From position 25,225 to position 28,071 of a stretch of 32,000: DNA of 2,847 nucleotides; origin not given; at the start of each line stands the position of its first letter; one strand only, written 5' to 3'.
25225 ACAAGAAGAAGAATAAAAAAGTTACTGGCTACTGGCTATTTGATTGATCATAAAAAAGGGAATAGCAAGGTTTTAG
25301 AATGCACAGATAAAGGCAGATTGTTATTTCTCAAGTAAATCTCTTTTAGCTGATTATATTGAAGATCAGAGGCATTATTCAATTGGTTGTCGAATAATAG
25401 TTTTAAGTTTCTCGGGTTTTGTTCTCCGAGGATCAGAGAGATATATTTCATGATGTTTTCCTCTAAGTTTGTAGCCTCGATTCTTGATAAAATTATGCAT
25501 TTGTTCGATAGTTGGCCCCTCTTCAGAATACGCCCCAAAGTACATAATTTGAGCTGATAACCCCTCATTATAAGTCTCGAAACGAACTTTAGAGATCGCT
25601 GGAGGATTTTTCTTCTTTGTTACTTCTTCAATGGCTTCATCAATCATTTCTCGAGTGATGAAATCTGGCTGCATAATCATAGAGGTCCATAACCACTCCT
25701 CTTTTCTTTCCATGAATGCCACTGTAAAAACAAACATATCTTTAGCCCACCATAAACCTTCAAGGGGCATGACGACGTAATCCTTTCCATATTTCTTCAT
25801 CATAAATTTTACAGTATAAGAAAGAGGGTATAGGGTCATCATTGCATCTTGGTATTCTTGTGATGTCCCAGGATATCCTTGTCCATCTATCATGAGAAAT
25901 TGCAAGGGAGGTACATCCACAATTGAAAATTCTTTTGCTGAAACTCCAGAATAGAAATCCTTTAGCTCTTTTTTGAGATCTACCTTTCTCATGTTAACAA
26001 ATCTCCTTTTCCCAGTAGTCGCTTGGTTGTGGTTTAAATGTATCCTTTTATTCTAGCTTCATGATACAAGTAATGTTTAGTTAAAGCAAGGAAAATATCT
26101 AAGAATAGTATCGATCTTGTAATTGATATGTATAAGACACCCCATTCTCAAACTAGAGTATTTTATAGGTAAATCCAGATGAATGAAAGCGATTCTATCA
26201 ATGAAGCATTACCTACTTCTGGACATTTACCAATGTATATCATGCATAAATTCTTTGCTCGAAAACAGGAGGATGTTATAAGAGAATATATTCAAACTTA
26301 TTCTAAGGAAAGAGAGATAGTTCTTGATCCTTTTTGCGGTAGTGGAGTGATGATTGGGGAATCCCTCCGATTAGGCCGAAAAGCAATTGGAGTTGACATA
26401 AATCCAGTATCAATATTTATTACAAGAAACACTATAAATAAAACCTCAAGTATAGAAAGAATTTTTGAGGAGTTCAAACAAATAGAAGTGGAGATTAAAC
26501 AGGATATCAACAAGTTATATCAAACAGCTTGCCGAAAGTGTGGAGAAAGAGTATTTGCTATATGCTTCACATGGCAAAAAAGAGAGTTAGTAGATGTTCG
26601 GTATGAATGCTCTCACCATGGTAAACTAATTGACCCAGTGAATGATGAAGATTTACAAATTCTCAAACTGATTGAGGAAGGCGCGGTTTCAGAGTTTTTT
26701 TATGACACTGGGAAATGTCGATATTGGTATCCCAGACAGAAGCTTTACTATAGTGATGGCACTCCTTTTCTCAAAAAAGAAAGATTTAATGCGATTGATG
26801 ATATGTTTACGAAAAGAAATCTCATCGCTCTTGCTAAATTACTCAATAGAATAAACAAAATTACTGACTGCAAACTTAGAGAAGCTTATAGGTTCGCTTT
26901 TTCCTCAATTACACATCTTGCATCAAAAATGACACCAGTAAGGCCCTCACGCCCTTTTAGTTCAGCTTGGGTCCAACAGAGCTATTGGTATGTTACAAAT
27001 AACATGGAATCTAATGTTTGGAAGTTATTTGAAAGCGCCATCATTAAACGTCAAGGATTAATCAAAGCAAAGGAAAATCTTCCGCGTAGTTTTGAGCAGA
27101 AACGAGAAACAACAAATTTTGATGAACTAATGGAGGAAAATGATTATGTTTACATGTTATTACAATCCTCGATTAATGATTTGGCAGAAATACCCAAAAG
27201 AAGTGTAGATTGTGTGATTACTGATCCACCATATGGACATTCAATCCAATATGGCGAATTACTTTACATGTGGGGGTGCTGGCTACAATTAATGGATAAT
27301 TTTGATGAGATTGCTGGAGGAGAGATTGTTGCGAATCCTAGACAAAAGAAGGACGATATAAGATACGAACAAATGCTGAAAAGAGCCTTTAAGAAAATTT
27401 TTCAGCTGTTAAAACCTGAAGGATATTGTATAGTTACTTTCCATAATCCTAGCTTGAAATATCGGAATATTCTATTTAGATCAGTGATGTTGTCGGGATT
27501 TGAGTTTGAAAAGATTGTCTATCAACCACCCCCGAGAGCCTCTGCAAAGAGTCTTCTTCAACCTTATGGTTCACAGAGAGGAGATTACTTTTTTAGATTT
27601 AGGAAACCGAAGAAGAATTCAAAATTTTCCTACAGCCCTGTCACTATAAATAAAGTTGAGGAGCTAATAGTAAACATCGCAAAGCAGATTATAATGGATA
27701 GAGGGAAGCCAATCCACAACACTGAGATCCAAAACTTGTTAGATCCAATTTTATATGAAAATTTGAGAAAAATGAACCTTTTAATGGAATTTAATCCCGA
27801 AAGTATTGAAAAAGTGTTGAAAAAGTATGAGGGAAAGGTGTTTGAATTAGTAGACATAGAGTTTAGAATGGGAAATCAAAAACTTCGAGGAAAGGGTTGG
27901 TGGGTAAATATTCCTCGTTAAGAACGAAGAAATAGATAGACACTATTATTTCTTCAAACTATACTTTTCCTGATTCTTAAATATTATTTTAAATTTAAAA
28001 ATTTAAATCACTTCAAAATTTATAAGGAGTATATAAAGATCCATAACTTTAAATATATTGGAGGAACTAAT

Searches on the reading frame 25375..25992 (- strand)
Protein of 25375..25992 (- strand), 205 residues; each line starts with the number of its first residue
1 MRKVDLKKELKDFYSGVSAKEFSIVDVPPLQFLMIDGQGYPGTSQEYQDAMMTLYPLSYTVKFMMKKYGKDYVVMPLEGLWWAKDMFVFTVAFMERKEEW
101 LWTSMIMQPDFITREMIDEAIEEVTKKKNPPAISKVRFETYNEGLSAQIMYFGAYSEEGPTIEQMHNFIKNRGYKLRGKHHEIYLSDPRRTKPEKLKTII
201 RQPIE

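Call 75: search_protein_families(library=pfam, proteins=[window:25375-25992:-], max_evalue=0.001)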
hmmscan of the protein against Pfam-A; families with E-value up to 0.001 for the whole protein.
window:25375-25992:- (205 aa): 1 family
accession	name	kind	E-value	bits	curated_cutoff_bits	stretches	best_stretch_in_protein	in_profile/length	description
PF06445.20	GyrI-like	-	1.2e-14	55.3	26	1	21-204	2-154/155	GyrI-like small molecule binding domain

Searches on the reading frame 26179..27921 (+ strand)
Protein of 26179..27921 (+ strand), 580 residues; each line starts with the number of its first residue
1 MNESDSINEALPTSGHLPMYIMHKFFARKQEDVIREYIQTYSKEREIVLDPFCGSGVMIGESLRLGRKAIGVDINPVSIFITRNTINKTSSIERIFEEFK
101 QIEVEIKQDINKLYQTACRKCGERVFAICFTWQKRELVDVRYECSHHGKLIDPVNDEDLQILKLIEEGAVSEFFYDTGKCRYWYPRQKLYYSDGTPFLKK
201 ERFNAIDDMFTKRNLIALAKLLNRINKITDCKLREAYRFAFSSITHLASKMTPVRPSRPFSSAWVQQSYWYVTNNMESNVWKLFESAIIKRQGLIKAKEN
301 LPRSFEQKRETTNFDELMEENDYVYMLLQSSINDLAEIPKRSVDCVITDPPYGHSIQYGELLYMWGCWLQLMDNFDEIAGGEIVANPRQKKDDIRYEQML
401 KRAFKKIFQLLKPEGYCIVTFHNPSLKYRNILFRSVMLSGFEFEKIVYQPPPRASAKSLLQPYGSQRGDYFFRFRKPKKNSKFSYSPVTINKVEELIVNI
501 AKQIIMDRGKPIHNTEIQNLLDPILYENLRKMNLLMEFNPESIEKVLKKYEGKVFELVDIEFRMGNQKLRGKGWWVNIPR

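Call 75: search_protein_families(library=pfam, proteins=[window:26179-27921:+], max_evalue=0.001)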
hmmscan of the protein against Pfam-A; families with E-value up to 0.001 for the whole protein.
window:26179-27921:+ (580 aa): 7 families
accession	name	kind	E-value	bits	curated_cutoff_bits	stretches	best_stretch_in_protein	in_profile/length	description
PF01555.25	N6_N4_Mtase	-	1e-19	71.9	26.7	2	23-76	160-213/221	DNA methylase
PF01170.24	UPF0020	-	6.5e-07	29.7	22.3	0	333-358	110-137/197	RMKL-like, methyltransferase domain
PF02086.21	MethyltransfD12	-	2.3e-05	24.7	22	1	33-108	11-82/253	D12 class N6 adenine-specific DNA methyltransferase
PF13847.12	Methyltransf_31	-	0.00014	22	27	0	44-88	3-50/145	Methyltransferase domain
PF13489.12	Methyltransf_23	-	0.0002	21.5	27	0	401-446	98-142/164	Methyltransferase domain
PF06325.19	PrmA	-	0.00053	20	22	0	37-90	154-208/296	Ribosomal protein L11 methyltransferase (PrmA)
PF03602.21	Cons_hypoth95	-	0.00089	19.4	24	0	39-93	37-91/182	Conserved hypothetical protein 95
